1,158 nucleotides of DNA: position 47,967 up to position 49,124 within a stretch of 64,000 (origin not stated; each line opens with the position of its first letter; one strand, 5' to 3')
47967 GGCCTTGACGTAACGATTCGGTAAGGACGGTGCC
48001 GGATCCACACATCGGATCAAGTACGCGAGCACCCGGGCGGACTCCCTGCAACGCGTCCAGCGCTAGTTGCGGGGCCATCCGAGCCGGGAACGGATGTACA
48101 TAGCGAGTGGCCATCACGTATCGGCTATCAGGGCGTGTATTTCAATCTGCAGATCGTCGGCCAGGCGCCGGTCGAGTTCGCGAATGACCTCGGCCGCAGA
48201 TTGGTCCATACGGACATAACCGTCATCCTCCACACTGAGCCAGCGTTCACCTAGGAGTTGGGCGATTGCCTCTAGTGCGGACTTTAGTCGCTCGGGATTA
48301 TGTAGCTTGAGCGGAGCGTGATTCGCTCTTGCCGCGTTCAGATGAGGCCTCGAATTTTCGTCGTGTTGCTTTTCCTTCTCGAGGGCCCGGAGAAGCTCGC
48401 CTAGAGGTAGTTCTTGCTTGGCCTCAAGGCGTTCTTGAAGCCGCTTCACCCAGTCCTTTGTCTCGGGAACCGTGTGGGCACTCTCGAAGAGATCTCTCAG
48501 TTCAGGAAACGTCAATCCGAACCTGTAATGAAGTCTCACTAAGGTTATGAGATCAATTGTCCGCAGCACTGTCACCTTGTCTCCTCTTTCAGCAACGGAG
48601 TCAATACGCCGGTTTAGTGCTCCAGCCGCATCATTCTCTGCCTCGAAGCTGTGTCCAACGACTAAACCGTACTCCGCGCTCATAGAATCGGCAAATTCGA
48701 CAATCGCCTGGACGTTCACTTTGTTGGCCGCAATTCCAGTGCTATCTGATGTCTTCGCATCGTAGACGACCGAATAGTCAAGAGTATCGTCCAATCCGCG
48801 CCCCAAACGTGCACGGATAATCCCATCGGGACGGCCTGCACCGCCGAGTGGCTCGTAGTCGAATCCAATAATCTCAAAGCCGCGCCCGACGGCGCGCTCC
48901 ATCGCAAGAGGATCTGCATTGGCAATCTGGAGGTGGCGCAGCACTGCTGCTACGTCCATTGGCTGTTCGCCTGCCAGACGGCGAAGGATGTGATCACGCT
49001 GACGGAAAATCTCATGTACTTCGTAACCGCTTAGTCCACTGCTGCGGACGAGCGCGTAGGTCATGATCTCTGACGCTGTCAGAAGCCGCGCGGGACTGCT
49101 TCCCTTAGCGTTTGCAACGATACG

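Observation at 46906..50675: A/T-richer two-gene operon: GHKL (MORC-like) ATPase fused to a PD-(D/E)xK nuclease, translationally coupled to a DNA methyltransferase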

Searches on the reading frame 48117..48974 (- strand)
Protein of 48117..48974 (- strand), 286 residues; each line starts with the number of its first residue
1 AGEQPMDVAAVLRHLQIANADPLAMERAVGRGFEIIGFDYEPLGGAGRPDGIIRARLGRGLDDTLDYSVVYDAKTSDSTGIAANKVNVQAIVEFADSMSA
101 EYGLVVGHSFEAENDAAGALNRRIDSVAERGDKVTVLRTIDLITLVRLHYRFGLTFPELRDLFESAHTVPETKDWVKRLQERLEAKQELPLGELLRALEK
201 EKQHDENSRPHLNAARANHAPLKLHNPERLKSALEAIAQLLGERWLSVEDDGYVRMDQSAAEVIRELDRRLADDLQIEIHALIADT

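Call 33: search_solved_structures(query=A3, max_evalue=10, show_alignments=3)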
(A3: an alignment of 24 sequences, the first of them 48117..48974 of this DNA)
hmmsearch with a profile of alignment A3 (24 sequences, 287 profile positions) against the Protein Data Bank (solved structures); distinct sequences matched with E-value up to 10: 18.
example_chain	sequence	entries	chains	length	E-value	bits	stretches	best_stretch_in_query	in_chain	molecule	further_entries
4ums_A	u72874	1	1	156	0.24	13.8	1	66-130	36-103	CELLULOSOMAL ANCHORING SCAFFOLDIN B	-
1ihd_A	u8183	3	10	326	0.66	12.4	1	48-112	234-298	L-asparaginase II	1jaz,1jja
1nns_A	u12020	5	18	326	0.67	12.4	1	48-112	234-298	L-asparaginase II | L-asparaginase 2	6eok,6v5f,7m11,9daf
4eca_A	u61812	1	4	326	0.67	12.4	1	48-112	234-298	L-ASPARAGINE AMIDOHYDROLASE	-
1ho3_A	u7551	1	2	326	0.67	12.3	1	48-112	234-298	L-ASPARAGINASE II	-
6v24_A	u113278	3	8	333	0.67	12.3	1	48-112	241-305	L-asparaginase 2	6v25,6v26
6v24_B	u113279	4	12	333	0.67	12.3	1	48-112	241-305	L-asparaginase 2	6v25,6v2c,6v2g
6pa2_A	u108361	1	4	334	0.68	12.3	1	48-112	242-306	L-asparaginase 2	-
6nx6_A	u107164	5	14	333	0.68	12.3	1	48-112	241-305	L-asparaginase 2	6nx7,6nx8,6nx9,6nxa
6v29_A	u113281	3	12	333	0.69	12.3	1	48-112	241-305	L-asparaginase 2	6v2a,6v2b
6v27_A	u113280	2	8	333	0.69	12.3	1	48-112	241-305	L-asparaginase 2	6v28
6pa3_A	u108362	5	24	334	0.69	12.3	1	48-112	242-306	L-asparaginase 2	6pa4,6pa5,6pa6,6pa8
6nxb_A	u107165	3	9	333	0.69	12.3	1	48-112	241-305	L-asparaginase 2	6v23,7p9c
5mq5_A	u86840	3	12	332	0.7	12.3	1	48-112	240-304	L-asparaginase 2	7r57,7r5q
7a0u_A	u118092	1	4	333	0.7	12.3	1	48-112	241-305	L-asparaginase 2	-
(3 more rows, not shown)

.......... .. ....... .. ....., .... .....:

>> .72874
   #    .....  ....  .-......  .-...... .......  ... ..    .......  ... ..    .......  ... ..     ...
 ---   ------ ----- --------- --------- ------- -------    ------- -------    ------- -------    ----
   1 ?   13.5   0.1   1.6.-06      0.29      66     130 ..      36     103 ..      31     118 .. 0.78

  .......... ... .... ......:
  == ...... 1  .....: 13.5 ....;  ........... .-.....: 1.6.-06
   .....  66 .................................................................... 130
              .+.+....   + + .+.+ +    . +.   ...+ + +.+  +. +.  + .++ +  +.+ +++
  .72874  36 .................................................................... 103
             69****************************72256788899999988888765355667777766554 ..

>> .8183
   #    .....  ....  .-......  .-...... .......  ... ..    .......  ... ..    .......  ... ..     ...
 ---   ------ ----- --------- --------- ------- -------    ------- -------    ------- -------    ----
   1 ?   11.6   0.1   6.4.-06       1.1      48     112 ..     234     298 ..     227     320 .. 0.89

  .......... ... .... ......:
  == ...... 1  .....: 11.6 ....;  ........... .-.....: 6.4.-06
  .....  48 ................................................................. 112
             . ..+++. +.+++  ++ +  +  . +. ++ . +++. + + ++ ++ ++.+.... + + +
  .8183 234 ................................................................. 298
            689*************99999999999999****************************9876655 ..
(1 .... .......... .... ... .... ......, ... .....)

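Call 34: search_protein_families(library=pfam, alignment_id=A3, max_evalue=10)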
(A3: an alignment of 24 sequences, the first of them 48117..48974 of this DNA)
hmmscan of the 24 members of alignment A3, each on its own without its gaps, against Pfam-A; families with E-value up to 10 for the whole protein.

A. member 1, window:48117-48974:- (286 aa): 1 family
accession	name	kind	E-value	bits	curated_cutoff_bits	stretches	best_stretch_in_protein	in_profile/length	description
PF12315.14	DA1-like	-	0.2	11.5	25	1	217-249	101-134/213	Protein DA1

B. families by the number of members that match (of 24 scanned): 17 families
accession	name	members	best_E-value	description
PF04471.18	Mrr_cat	3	0.014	Restriction endonuclease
PF14435.11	SUKH-4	1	0.0054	SUKH-4 immunity protein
PF15799.10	CCD48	1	0.013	Coiled-coil domain-containing protein 48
PF11991.13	Trp_DMAT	1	0.015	Tryptophan dimethylallyltransferase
PF12705.13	PDDEXK_1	1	0.019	PD-(D/E)XK nuclease superfamily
PF25243.1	WAV3_C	1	0.024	E3 ubiquitin-protein ligase WAV3-like, C-terminal domain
PF01856.23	HP_OMP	1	0.033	Helicobacter outer membrane protein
PF07552.16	Coat_X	1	0.073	Spore Coat Protein X and V domain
PF02679.21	ComA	1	0.083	(2R)-phospho-3-sulfolactate synthase (ComA)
PF13181.12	TPR_8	1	0.094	Tetratricopeptide repeat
PF00564.30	PB1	1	0.12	PB1 domain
PF00515.34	TPR_1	1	0.13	Tetratricopeptide repeat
PF07455.17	Psu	1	0.13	Phage polarity suppression protein (Psu)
PF22341.1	GSPE_N1E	1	0.14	GSPII protein E, N1E domain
PF08825.15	E2_bind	1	0.16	E2 binding domain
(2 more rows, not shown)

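Call 40: predict_structure(alignment_id=A3)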
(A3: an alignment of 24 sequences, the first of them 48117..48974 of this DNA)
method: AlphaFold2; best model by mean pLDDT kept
length: 286 residues; sequences in the alignment: 24
mean_pLDDT: 88.7   pTM: 0.86
mean pLDDT of the five models: 88.7, 88.5, 87.8, 86.9, 85.9
residues with pLDDT >= 90: 192; 70-90: 71; 50-70: 14; < 50: 9
segments of 3 or more residues with pLDDT < 50: 280-286
pLDDT, mean of each block of 10 residues (from residue 1): 71 88 92 93 83 85 83 93 95 95 97 95 96 97 94 92 97 98 88 92 77 91 90 91 90 91 90 67 41
secondary structure, 60 per line:
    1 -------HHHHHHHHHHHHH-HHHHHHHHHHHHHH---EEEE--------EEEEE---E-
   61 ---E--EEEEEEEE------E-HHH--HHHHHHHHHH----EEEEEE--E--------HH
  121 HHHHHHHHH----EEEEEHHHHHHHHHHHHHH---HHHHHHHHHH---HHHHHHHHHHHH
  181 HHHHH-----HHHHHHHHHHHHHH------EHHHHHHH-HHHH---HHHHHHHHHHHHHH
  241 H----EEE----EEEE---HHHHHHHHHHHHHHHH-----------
elements in order: H8-20 H22-35 E39-42 E51-55 E67-74 H88-97 E102-107 H119-129 E134-138 H139-152 H156-165 H169-185 H191-204 H212-218 H220-223 H227-241 E246-248 E253-256 H260-275

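Call 43: fold_search(model_id=the predicted structure, library=pdb)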
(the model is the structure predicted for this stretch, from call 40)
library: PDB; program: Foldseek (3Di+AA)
matches with E <= 10: 366; with E <= 0.001: 4
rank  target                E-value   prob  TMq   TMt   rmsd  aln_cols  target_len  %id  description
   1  2fok_B                5.3e-06  1.00  0.40  0.22   4.1       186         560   18  STRUCTURE OF RESTRICTION ENDONUCLEASE FOKI (released 1998-06-17)
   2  1fok_A                7.6e-05  1.00  0.40  0.22   4.0       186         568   18  STRUCTURE OF RESTRICTION ENDONUCLEASE FOKI BOUND TO DNA (released 1997-12-03)
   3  2e52_B                1.9e-04  1.00  0.41  0.39   6.7       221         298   13  Crystal structural analysis of HindIII restriction endonuclease in complex with cognate DNA at 2.0 angstrom resolution (released 2007-12-18)
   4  3a4k_A                1.9e-04  1.00  0.36  0.35  20.0       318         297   13  Crystal structural analysis of HindIII restriction endonuclease in complex with cognate DNA and divalent cations at 2. (released 2009-10-20)
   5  7e8r                  4.1e-03  0.98  0.32  0.27  11.8       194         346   11  EcoT38I restriction endonuclease (released 2022-03-02)
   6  7edb_A                5.8e-03  0.99  0.35  0.29  12.1       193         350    9  EcoT38I restriction endonuclease complexed with DNA (released 2022-03-16)
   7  5lhc_A                6.1e-03  1.00  0.39  0.21   5.5       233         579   10  The structure of D456A mutant of Nt.BspD6I nicking endonuclease at 0.24 nm resolution . (released 2017-08-16)
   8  5liq_A                9.9e-03  1.00  0.42  0.22   5.1       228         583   12  The structure of C160S,C508S,C578S mutant of Nt.BspD6I nicking endonuclease at 0.185 nm resolution . (released 2017-08-02)
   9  7edb_B                2.7e-02  0.91  0.32  0.27  12.9       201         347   10  EcoT38I restriction endonuclease complexed with DNA (released 2022-03-16)
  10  9qcc_A                7.0e-02  0.96  0.17  0.12   4.5        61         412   24  Activated XauSPARDA filament assembly with bound dsDNA substrate (released 2025-12-17)
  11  9qcc_U                9.4e-02  0.69  0.16  0.11   5.1        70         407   26  Activated XauSPARDA filament assembly with bound dsDNA substrate (released 2025-12-17)
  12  9qcc_Y                1.1e-01  0.93  0.17  0.13   4.4        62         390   22  Activated XauSPARDA filament assembly with bound dsDNA substrate (released 2025-12-17)
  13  9qcc_Q                1.1e-01  0.63  0.16  0.12   8.0        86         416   22  Activated XauSPARDA filament assembly with bound dsDNA substrate (released 2025-12-17)
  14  2ziw_A                1.4e-01  0.07  0.14  0.15  19.9       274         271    8  Crystal structure of the Mus81-Eme1 complex (released 2008-04-29)
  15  5ujm_B                1.6e-01  0.12  0.16  0.16  18.7       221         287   11  Structure of the active form of human Origin Recognition Complex and its ATPase motor module (released 2017-02-08)
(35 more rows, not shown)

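Call 68: search_protein_representatives(alignment_id=A3)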
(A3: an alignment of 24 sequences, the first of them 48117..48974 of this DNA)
Query: 24 sequences, 287 profile positions. Proteins with E-value up to 0.001 (for the whole library): 714; up to 1e-10: 361; up to 1e-30: 58. The best 150 are listed.
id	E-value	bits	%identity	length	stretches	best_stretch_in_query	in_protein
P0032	8.3e-115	399.3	-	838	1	1-282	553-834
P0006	8.7e-114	396.0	-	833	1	1-285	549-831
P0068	5.5e-113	393.4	-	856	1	1-282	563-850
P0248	1.2e-111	389.0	-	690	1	1-278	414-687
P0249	1.4e-111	388.7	-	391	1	1-280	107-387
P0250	5.9e-111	386.7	-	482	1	1-285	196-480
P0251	4.2e-108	377.3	-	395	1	1-274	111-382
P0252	4.4e-107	374.0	-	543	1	1-280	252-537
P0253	3.2e-103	361.3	-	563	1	1-274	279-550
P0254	1.5e-102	359.1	-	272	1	12-278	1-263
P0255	3.5e-101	354.6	-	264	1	25-282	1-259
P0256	1.0e-99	349.8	-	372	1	20-282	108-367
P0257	1.9e-97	342.3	-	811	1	1-272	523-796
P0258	5.9e-92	324.3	-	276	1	1-275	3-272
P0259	7.1e-90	317.5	-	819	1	1-272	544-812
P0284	7.7e-38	146.8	-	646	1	6-274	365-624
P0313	4.1e-29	118.1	-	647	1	12-272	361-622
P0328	3.7e-27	111.7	-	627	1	19-276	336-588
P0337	2.7e-25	105.6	-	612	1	9-268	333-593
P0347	1.8e-24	102.9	-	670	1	12-199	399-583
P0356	1.8e-23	99.6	-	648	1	17-244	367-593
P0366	1.4e-21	93.4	-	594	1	7-273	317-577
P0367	1.4e-21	93.4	-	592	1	5-262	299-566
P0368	2.2e-21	92.8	-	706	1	7-275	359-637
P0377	1.4e-20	90.1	-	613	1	21-260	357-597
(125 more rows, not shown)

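Call 69: search_protein_families(library=pfam, proteins=[P0284, P0313, P0328, P0337, P0356, P0366, P0367, P0368, P0377, P0347], max_evalue=0.001)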
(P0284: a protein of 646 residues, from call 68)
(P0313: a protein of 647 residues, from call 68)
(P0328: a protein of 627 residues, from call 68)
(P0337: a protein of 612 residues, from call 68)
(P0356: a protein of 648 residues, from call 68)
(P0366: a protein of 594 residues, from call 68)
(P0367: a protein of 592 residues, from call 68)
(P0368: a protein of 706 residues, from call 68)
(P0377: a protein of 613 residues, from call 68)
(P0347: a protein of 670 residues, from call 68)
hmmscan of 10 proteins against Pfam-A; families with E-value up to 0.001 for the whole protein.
P0284 (646 aa): 0 families

P0313 (647 aa): 0 families

P0328 (627 aa): 0 families

P0337 (612 aa): 0 families

P0356 (648 aa): 0 families

P0366 (594 aa): 0 families

P0367 (592 aa): 0 families

P0368 (706 aa): 0 families

P0377 (613 aa): 0 families

P0347 (670 aa): 0 families
